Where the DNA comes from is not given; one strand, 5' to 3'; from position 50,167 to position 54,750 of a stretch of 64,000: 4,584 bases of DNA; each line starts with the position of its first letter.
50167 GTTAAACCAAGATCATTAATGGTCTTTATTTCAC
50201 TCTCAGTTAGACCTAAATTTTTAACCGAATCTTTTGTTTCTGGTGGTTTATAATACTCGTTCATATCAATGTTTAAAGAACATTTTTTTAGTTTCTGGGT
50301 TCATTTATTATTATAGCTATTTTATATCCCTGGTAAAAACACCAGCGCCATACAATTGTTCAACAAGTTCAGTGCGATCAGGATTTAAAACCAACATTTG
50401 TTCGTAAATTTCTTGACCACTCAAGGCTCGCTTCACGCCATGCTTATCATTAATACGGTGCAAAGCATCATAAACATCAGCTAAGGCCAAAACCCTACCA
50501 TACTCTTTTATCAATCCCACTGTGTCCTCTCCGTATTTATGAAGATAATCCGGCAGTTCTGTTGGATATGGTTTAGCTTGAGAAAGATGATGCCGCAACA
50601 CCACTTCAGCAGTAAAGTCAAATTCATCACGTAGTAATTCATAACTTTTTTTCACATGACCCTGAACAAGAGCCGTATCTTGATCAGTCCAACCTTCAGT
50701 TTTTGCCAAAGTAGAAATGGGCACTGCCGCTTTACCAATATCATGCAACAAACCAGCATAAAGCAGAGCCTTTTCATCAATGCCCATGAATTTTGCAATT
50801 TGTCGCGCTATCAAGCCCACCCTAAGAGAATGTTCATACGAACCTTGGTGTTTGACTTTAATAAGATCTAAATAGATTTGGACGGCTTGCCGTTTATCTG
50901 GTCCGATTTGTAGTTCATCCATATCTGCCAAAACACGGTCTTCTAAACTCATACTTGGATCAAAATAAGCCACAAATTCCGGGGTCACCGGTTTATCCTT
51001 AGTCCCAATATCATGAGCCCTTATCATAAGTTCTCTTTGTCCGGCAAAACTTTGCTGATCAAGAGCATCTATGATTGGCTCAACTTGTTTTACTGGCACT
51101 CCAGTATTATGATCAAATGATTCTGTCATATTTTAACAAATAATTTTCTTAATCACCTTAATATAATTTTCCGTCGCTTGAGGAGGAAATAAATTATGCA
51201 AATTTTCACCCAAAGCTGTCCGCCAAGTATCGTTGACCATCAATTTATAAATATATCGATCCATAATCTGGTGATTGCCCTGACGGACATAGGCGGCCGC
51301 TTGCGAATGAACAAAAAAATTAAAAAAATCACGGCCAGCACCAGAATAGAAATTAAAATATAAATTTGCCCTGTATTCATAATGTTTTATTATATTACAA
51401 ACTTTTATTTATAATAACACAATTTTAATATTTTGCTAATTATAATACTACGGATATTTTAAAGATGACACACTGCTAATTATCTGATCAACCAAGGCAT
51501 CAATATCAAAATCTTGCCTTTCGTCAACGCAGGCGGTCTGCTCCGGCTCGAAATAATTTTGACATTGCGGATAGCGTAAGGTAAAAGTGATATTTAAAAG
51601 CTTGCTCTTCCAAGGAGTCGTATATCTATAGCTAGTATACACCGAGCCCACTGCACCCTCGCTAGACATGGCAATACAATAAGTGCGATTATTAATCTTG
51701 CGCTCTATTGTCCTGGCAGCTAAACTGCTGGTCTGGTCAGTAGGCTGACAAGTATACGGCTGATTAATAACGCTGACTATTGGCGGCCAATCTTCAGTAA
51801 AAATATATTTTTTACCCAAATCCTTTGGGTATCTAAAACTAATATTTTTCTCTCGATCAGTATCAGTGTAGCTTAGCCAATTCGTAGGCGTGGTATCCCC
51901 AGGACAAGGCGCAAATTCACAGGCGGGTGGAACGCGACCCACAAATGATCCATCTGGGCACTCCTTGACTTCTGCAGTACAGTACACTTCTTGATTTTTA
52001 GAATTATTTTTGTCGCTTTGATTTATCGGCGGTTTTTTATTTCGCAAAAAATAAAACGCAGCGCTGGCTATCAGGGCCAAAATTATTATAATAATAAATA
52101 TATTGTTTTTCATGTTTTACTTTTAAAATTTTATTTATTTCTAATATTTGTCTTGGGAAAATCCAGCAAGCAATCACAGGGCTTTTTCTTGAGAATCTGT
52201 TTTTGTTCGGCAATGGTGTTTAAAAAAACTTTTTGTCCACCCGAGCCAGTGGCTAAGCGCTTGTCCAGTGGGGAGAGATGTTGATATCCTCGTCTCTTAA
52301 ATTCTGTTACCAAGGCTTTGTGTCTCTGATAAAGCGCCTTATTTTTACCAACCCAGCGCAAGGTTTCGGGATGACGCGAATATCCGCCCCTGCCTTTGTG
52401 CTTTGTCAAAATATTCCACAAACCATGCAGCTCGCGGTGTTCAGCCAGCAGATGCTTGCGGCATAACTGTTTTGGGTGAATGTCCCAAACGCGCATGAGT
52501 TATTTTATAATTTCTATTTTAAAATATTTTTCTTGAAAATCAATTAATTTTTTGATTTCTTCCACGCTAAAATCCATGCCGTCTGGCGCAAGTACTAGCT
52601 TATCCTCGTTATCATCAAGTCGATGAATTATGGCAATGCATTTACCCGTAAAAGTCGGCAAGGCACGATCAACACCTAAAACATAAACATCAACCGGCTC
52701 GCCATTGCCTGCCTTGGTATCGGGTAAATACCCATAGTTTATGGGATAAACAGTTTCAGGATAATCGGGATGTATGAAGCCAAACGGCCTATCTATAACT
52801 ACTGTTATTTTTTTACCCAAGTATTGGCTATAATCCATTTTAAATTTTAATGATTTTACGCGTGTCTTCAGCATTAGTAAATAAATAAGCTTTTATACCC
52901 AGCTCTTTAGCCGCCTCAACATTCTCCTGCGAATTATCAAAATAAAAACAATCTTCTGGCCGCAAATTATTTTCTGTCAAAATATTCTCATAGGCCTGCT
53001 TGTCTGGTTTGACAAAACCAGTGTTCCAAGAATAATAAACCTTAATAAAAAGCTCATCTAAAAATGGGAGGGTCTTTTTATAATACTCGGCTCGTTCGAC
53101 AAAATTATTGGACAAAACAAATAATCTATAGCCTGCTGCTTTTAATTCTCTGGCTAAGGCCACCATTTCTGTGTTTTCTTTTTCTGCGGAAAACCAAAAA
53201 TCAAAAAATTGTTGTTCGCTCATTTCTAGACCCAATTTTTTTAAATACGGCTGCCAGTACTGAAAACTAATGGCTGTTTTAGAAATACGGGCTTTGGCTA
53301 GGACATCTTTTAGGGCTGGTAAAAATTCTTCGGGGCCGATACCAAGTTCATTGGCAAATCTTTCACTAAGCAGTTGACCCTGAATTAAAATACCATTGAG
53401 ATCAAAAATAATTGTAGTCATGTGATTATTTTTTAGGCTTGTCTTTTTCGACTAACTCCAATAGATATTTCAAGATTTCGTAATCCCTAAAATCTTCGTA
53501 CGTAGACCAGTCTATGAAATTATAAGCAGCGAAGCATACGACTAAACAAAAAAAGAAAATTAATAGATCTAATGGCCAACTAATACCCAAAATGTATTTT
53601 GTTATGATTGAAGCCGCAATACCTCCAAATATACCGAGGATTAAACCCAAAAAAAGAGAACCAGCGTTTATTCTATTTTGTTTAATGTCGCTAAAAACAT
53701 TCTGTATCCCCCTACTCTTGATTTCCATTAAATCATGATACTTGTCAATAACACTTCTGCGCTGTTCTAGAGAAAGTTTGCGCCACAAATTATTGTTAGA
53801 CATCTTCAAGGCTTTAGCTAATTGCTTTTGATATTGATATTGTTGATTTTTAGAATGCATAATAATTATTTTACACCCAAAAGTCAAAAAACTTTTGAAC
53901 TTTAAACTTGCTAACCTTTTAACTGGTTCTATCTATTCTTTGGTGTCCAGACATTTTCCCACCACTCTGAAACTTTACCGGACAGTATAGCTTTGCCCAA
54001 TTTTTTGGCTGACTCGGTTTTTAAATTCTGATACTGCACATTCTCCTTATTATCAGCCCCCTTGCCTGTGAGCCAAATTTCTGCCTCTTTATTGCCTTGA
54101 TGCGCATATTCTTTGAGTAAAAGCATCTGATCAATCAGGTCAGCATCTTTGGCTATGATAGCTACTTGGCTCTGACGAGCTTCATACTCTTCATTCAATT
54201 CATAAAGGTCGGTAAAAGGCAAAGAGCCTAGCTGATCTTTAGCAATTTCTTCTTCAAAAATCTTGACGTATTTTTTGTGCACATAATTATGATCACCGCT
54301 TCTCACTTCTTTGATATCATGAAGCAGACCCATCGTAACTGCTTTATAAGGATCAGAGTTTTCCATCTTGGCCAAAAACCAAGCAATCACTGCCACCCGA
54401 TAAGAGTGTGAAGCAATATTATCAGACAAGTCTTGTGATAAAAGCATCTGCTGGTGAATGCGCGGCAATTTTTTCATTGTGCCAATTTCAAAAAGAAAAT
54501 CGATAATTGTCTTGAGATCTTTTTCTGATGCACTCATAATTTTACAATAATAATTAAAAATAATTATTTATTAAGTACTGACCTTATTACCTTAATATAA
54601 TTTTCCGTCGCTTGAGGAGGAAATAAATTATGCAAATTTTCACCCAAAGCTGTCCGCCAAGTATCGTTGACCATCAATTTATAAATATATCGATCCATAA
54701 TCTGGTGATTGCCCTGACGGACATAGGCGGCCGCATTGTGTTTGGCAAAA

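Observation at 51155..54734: Perfect 146-bp direct repeat: duplicated murG 3' end bracketing a 3.3-kb six-gene segment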

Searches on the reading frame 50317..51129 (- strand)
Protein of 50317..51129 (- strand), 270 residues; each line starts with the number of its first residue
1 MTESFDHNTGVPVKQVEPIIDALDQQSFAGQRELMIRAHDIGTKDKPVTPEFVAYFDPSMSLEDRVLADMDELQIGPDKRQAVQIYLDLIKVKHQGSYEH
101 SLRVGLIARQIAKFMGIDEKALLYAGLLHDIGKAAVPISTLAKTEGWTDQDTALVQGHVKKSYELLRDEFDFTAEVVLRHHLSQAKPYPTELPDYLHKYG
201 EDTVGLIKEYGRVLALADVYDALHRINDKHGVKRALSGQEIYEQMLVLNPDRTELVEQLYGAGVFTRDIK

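Call 6: search_protein_families(library=pfam, proteins=[window:50317-51129:-], max_evalue=0.01)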
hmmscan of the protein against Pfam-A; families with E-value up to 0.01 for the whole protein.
window:50317-51129:- (270 aa): 3 families
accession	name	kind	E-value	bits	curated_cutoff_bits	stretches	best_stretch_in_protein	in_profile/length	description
PF01966.28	HD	-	8.3e-18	65.2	22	1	98-222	2-115/116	HD domain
PF13487.12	HD_5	-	6.9e-08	32.9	27.2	1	88-184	5-109/170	HD domain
PF08668.18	HDOD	-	6.9e-08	32.7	22.9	1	92-136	90-135/196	HDOD domain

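Call 25: find_encoding_contigs(protein=window:50317-51129:-, flank=10000, max_places=10)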
Protein window:50317-51129:- (270 aa): 2 contigs read that carry it; 2 places shown.
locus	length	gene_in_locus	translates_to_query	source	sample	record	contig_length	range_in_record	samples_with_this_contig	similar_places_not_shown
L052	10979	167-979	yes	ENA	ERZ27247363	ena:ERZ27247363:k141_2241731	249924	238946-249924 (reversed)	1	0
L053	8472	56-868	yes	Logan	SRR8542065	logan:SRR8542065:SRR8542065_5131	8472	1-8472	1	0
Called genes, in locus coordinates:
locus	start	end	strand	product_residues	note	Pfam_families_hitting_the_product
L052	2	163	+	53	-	?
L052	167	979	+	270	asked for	PF08668:HDOD, PF13487:HD_5 (weak), PF01966:HD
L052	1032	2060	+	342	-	PF01636:APH, PF01633:Choline_kinase, PF02958:EcKL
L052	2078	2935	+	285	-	PF02811:PHP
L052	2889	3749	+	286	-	-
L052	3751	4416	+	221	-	PF01909:NTP_transf_2 (faint), PF18765:Polbeta (weak)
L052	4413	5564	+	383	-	PF13439:Glyco_transf_4, PF00534:Glycos_transf_1, PF13692:Glyco_trans_1_4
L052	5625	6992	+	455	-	PF01225:Mur_ligase, PF08245:Mur_ligase_M, PF02875:Mur_ligase_C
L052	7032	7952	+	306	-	PF01565:FAD_binding_4, PF02873:MurB_C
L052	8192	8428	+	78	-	PF01176:eIF-1a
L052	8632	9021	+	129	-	PF00416:Ribosomal_S13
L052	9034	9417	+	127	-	PF00411:Ribosomal_S11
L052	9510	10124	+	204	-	PF00163:Ribosomal_S4, PF01479:S4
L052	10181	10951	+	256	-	PF01193:RNA_pol_L, PF01000:RNA_pol_A_bac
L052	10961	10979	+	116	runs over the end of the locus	PF01196:Ribosomal_L17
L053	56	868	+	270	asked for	PF08668:HDOD, PF13487:HD_5 (weak), PF01966:HD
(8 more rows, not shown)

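Call 29: search_protein_families(library=phrogs, proteins=[window:50317-51129:-], max_evalue=0.001)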
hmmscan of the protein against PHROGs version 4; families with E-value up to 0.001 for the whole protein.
window:50317-51129:- (270 aa): 0 families

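Call 38: search_protein_families(library=ncbifam, proteins=[window:50317-51129:-], max_evalue=0.001)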
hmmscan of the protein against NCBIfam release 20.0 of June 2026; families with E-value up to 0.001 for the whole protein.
window:50317-51129:- (270 aa): 7 families
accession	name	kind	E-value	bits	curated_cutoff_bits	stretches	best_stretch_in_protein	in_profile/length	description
TIGR00277.1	HDIG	domain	1.6e-10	40.7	27.6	1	94-175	2-73/84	HDIG domain-containing metalloprotein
NF053512.1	nitric_RR_NosR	exception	3.3e-07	29.7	400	1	81-177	176-278/422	response regulator c-di-GMP phosphodiesterase, NosR family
NF005519.0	PRK07152.1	equivalog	2.9e-06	26.5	315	1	94-178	194-280/361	nicotinate-nucleotide adenylyltransferase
TIGR01596.1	cas3_HD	equivalog_domain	1.1e-05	25.6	43.45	1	99-135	3-46/178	CRISPR-associated endonuclease Cas3''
TIGR03319.1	RNase_Y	equivalog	2.2e-05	23.2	454.35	1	95-135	328-368/514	ribonuclease Y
TIGR00488.1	TIGR00488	equivalog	0.00012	22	70.15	1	97-143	9-57/173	bis(5'-nucleosyl)-tetraphosphatase (symmetrical) YqeK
NF002829.0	PRK03007.1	equivalog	0.00023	20.2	385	1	99-133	69-103/425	deoxyguanosinetriphosphate triphosphohydrolase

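Call 45: find_homologous_proteins(query=window:50317-51129:-, max_evalue=1e-10)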
Query window:50317-51129:- (270 aa): 233 proteins with E <= 1e-10 among 1141 candidates; the best 120 are listed.
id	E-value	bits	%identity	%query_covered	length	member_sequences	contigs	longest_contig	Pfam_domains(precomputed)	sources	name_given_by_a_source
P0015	3.5e-175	599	100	100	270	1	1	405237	PF08668.19,PF13487.13,PF01966.29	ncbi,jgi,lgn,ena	ncbi:MAG: HD domain-containing protein [Patescibacteria group bacterium]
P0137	6.0e-115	401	68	98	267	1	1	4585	PF08668.19,PF13487.13,PF01966.29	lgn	-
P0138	1.6e-113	397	67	100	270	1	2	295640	PF08668.19,PF13487.13,PF01966.29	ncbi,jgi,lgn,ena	ncbi:MAG: HD domain-containing protein [Patescibacteria group bacterium]|jgi:putative nucleotidyltra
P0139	2.2e-112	393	66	100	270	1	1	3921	PF08668.19,PF13487.13,PF01966.29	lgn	-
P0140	3.0e-106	373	62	100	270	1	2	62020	PF08668.19,PF13487.13,PF01966.29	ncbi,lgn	-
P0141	6.6e-78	280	53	91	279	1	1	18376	PF08668.19,PF01966.29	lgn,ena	-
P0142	9.7e-77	276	59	80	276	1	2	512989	PF08668.19,PF13487.13,PF01966.29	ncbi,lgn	-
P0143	6.1e-73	264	53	89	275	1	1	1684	PF08668.19,PF13487.13,PF01966.29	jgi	jgi:putative nucleotidyltransferase with HDIG domain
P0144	1.7e-71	259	56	81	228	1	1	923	PF08668.19,PF01966.29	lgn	-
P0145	1.3e-69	253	55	78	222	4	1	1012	PF08668.19,PF13487.13,PF01966.29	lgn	-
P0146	5.3e-69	251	61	73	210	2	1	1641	PF08668.19,PF13487.13,PF01966.29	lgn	-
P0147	1.1e-64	237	51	80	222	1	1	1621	PF13487.13,PF01966.29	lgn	-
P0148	1.1e-64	237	58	73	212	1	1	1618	PF08668.19,PF13487.13,PF01966.29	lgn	-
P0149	2.1e-64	236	53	81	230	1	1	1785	PF01966.29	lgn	-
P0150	7.5e-63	231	52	76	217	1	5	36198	PF08668.19,PF13487.13,PF01966.29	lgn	-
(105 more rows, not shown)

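Call 46: find_encoding_contigs(protein=P0138, flank=10000, max_places=3)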
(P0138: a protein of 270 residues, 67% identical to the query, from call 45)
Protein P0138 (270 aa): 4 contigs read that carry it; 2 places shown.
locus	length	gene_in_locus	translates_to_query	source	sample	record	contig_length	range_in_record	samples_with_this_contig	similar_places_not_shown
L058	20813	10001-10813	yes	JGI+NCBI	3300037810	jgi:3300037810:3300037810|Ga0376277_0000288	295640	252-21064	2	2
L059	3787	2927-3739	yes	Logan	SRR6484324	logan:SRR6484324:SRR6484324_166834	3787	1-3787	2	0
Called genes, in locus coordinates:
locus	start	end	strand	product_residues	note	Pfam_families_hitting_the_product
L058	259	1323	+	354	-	PF02661:Fic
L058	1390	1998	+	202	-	PF12917:YfbR-like, PF13023:HD_3, PF01966:HD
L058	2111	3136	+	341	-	PF01972:SDH_protease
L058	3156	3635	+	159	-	-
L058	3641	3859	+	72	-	PF03994:DUF350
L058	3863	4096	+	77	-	-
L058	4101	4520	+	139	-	-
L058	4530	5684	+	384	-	-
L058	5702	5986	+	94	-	PF04193:PQ-loop, PF03083:MtN3_slv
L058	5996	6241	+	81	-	-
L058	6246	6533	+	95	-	-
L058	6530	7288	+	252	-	PF00657:Lipase_GDSL, PF13472:Lipase_GDSL_2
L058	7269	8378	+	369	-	PF01757:Acyl_transf_3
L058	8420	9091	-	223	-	PF13529:Peptidase_C39_2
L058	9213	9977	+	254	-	PF01145:Band_7, PF13421:Band_7_1 (weak)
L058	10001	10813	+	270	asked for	PF08668:HDOD (weak), PF13487:HD_5, PF01966:HD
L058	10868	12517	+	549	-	-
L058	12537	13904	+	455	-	PF01225:Mur_ligase, PF08245:Mur_ligase_M, PF02875:Mur_ligase_C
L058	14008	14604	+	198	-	-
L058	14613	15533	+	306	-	PF01565:FAD_binding_4, PF02873:MurB_C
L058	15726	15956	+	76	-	PF01176:eIF-1a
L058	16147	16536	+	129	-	PF00416:Ribosomal_S13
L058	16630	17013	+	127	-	PF00411:Ribosomal_S11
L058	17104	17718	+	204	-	PF00163:Ribosomal_S4, PF01479:S4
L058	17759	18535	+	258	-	PF01193:RNA_pol_L, PF01000:RNA_pol_A_bac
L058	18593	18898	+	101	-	PF01196:Ribosomal_L17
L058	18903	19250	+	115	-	PF00572:Ribosomal_L13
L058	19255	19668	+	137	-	PF00380:Ribosomal_S9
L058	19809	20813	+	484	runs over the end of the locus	PF01943:Polysacc_synt, PF03023:MurJ, PF13440:Polysacc_synt_3, PF01554:MatE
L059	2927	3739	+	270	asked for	PF08668:HDOD (weak), PF13487:HD_5, PF01966:HD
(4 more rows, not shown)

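Call 62: find_encoding_contigs(protein=P0137, flank=10000, max_places=3)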
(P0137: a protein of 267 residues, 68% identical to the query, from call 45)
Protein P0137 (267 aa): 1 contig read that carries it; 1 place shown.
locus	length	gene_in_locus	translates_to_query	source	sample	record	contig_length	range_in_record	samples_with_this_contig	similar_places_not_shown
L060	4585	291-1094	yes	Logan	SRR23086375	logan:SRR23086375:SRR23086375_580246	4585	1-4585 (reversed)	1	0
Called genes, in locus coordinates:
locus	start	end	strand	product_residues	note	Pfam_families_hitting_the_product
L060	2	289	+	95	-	?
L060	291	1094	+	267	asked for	PF08668:HDOD, PF13487:HD_5, PF01966:HD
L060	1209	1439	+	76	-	-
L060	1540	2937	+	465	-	-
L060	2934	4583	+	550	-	?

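Call 63: find_encoding_contigs(protein=P0140, flank=10000, max_places=3)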
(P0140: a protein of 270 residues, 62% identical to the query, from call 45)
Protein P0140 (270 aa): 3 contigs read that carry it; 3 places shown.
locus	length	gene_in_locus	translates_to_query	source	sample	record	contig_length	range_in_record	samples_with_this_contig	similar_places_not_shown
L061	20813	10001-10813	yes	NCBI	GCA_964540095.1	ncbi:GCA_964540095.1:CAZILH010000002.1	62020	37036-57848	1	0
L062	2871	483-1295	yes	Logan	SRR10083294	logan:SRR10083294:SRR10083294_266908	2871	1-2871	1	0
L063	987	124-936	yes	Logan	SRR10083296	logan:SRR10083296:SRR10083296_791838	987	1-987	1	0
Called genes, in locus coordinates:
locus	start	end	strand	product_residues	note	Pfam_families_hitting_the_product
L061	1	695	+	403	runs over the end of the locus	PF13354:Beta-lactamase2 (weak), PF00768:Peptidase_S11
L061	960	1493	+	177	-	PF01936:NYN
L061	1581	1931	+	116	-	PF12643:MazG-like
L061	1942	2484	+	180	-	PF13302:Acetyltransf_3, PF00583:Acetyltransf_1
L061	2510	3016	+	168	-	-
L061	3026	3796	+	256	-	PF06044:DpnI, PF17726:DpnI_C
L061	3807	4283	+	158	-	-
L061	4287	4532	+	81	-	-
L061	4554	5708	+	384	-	-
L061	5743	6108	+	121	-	PF03013:Pyr_excise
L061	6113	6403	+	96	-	-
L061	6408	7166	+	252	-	PF00657:Lipase_GDSL, PF13472:Lipase_GDSL_2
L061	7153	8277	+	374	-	PF01757:Acyl_transf_3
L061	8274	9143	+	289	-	-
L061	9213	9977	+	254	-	PF01145:Band_7, PF13421:Band_7_1 (weak)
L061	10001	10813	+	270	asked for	PF08668:HDOD (weak), PF13487:HD_5, PF01966:HD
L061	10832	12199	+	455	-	PF01225:Mur_ligase, PF08245:Mur_ligase_M, PF02875:Mur_ligase_C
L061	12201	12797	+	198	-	-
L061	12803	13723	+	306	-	PF01565:FAD_binding_4, PF02873:MurB_C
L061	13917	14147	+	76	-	PF01176:eIF-1a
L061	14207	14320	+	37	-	PF00444:Ribosomal_L36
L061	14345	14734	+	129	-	PF00416:Ribosomal_S13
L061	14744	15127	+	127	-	PF00411:Ribosomal_S11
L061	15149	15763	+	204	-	PF00163:Ribosomal_S4, PF01479:S4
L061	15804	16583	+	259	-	PF01193:RNA_pol_L, PF01000:RNA_pol_A_bac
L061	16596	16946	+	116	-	PF01196:Ribosomal_L17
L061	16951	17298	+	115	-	PF00572:Ribosomal_L13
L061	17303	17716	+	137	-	PF00380:Ribosomal_S9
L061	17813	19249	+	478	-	PF01943:Polysacc_synt, PF03023:MurJ, PF13440:Polysacc_synt_3, PF01554:MatE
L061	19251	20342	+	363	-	PF13439:Glyco_transf_4, PF00534:Glycos_transf_1, PF13692:Glyco_trans_1_4, PF13524:Glyco_trans_1_2 (faint)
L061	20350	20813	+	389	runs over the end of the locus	PF00534:Glycos_transf_1, PF13692:Glyco_trans_1_4, PF13524:Glyco_trans_1_2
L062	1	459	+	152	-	?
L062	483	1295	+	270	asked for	PF08668:HDOD (weak), PF13487:HD_5, PF01966:HD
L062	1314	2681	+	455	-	PF01225:Mur_ligase, PF08245:Mur_ligase_M, PF02875:Mur_ligase_C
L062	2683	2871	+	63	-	?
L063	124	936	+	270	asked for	PF08668:HDOD (weak), PF13487:HD_5, PF01966:HD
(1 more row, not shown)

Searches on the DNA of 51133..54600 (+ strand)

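Call 30: search_dna_similar(query=window:51133-54600:+, collection=plasmids, mode=distant, max_rows=10)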
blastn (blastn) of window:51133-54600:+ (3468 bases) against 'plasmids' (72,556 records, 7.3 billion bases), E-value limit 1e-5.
No match.

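Call 31: search_dna_similar(query=window:51133-54600:+, collection=phages, mode=distant, max_rows=10)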
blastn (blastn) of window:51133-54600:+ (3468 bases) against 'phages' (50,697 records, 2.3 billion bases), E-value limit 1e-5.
No match.
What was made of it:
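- There is no phage or plasmid DNA similarity (calls 30, 31). There is no similarity to phages or plasmids (calls 30, 31).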
